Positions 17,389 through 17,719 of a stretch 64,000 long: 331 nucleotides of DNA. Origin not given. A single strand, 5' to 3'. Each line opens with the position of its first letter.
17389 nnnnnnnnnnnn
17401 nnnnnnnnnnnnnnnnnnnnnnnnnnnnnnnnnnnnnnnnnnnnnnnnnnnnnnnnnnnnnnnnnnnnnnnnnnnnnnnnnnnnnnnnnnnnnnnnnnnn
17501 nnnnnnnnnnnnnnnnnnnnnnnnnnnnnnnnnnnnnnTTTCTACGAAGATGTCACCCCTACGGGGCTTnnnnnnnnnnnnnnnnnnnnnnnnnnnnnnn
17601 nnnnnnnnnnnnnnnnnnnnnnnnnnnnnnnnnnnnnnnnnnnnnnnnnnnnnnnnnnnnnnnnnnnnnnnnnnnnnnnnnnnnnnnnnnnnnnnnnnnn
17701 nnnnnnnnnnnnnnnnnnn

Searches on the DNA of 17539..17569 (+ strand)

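Call 91: build_rna_model(alignment_id=A4, structure=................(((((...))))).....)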
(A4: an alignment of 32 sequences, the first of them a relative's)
Model R1 built from alignment A4 (32 sequences, 34 columns); structure: as given.
model positions 32; base pairs 5; branch points 0; effective number of sequences 32; information 1.157 bits per position. Calibrated on 0.2 Mb of random sequence (short: E-values are rough).
structure used (alignment columns):
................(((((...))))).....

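Call 92: search_with_rna_model(model_id=R1, source=window, filters=off, max_evalue=10)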
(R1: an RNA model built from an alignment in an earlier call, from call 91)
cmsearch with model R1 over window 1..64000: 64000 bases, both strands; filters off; matches with E-value up to 10: 21.
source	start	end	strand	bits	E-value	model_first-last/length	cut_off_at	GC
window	17539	17570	+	45.4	3.4e-10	1-32/32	no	0.5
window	17591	17622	+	44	8.1e-10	1-32/32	no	0.53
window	17977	18008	+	44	8.1e-10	1-32/32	no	0.53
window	18028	18059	+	44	8.1e-10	1-32/32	no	0.53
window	23458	23489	+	44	8.1e-10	1-32/32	no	0.53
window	23562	23593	+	44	8.1e-10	1-32/32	no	0.53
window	23614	23645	+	44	8.1e-10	1-32/32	no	0.53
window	17925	17955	+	41.9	3e-09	1-32/32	no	0.55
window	23510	23540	+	41.9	3e-09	1-32/32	no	0.55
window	21222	21253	-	35.9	1.2e-07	1-32/32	no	0.44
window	21274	21298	-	27.6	2e-05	8-32/32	no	0.52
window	23717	23748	+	27.5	2.2e-05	1-32/32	no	0.53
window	18079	18109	+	25.5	7.3e-05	1-32/32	no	0.55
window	23415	23438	+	22.6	0.00044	9-32/32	no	0.62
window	23666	23695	+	21.7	0.00077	1-32/32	no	0.57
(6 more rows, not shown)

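Call 93: search_with_rna_model(model_id=R1, sources=[L116, L117, L118, L119, L120, L121, L122, L123, L124, L125, L126, L129, L130, L131, L132, L133, L134, L135, L136, L137, L009, L010, L127], max_evalue=0.01)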
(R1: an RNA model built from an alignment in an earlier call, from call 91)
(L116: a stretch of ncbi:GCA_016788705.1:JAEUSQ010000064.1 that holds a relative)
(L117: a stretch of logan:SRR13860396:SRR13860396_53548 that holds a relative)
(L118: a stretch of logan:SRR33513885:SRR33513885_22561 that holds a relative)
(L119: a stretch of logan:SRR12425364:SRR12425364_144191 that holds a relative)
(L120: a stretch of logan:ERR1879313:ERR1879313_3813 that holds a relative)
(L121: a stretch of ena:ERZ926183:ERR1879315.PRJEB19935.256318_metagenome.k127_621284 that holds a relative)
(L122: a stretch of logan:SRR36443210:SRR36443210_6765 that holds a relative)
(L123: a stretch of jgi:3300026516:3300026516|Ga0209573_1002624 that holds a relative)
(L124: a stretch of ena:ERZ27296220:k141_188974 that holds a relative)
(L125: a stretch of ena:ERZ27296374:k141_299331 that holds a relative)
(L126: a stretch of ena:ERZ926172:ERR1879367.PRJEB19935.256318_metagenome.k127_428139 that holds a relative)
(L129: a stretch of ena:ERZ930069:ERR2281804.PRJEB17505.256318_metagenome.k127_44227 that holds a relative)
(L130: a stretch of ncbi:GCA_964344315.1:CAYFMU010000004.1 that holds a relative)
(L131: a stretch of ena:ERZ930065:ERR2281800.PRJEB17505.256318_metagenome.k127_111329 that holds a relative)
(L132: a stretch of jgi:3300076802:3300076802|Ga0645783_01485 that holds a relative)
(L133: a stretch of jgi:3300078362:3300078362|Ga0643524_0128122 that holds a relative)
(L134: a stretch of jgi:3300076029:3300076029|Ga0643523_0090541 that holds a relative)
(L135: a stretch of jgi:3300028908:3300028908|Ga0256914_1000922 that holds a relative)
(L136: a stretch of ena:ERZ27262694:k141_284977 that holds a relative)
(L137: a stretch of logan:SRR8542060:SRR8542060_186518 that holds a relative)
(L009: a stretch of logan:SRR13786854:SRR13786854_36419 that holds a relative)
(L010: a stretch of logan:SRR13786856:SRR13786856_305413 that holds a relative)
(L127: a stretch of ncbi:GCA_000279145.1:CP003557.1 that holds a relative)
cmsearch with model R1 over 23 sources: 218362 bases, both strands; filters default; matches with E-value up to 0.01: 15.
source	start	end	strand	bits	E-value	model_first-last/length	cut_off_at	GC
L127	996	1026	-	39.9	3.5e-08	1-32/32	no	0.42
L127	1295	1326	+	38.1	1.1e-07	1-32/32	no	0.34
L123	2881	2911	+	37.5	1.5e-07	1-32/32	no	0.65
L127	1422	1453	-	36.2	3.3e-07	1-32/32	no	0.44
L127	916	946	+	36.1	3.6e-07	1-32/32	no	0.35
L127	1131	1161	+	35.9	4.2e-07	1-32/32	no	0.39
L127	2005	2036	+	35.7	4.7e-07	1-32/32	no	0.34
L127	1374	1404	-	33.2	2.1e-06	1-32/32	no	0.48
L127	1471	1502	-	32.3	3.8e-06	1-32/32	no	0.38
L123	3268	3298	+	29.7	1.9e-05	1-32/32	no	0.55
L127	1045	1069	-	24.1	0.0006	8-32/32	no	0.44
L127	831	854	-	22.2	0.002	8-32/32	no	0.46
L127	1960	1984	+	21.6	0.0028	8-32/32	no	0.36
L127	1087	1111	+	21.1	0.0038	8-32/32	no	0.36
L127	1251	1275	+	21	0.0042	8-32/32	no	0.32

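Call 98: search_with_rna_model(model_id=R1, sources=[L040, L090, L099, L082, L101, L114, L066, L083, L115], max_evalue=0.01)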
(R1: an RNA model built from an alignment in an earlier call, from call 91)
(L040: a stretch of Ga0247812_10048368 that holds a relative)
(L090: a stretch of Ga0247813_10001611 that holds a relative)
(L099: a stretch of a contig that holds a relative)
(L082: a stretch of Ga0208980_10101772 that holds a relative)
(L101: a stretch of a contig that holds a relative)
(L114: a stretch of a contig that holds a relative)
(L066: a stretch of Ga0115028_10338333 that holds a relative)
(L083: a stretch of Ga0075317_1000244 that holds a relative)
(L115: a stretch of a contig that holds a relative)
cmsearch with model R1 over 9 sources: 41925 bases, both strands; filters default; matches with E-value up to 0.01: 42.
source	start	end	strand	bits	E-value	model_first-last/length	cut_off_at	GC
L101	1126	1157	-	42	1.9e-09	1-32/32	no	0.44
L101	298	329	-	41.8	2e-09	1-32/32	no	0.44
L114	2416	2446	+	40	6.5e-09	1-32/32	no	0.42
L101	90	121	-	38.6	1.5e-08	1-32/32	no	0.38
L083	6693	6726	-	38.1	2e-08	1-32/32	no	0.41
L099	797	830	-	37.7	2.7e-08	1-32/32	no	0.41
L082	852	885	-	37.7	2.7e-08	1-32/32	no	0.41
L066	901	934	+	37.7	2.7e-08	1-32/32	no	0.41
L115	1093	1126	+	37.7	2.7e-08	1-32/32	no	0.41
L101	348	379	-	34.6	1.8e-07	1-32/32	no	0.41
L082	1471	1503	+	33.9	2.8e-07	1-32/32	no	0.39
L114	2290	2321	-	32.8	5.5e-07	1-32/32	no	0.44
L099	1416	1448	+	31.5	1.2e-06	1-32/32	no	0.39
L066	283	315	-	31.5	1.2e-06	1-32/32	no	0.39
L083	6912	6944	+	31.5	1.2e-06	1-32/32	no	0.39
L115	694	726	-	31.5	1.2e-06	1-32/32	no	0.39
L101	39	70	-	27.8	1.2e-05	1-32/32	no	0.53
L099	1362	1392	+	27.4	1.5e-05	1-32/32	no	0.48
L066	339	369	-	27.4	1.5e-05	1-32/32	no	0.48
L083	6858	6888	+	27.4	1.5e-05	1-32/32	no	0.48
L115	750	780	-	27.4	1.5e-05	1-32/32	no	0.48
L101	212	243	+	27.4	1.5e-05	1-32/32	no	0.41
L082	1422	1450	+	26.8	2.1e-05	1-32/32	no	0.52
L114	2372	2396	+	25.4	5.2e-05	8-32/32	no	0.52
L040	560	584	-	22.7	0.00028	8-32/32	no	0.48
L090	7653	7677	-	22.7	0.00028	8-32/32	no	0.48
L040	646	677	+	22.5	0.00031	1-32/32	no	0.38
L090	7739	7770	+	22.5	0.00031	1-32/32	no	0.38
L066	1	27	+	21.7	0.00052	8-32/32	5'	0.44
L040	1477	1507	+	21.6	0.00055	1-32/32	no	0.39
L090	8570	8600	+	21.6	0.00055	1-32/32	no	0.39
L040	698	729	+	21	0.00076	1-32/32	no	0.41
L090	7791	7822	+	21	0.00076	1-32/32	no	0.41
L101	993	1016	+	20.8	0.00089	8-32/32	no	0.54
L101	1037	1068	+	20.1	0.0014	1-32/32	no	0.41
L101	925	947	-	19.5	0.002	1-32/32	no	0.26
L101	170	191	+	18.7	0.0033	10-32/32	no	0.68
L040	871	901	-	18.6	0.0034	1-32/32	no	0.42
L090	7964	7994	-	18.6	0.0034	1-32/32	no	0.42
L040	510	540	-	18.2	0.0044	1-32/32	no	0.48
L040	604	624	+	17.1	0.0088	12-32/32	no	0.57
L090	7697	7717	+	17.1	0.0088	12-32/32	no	0.57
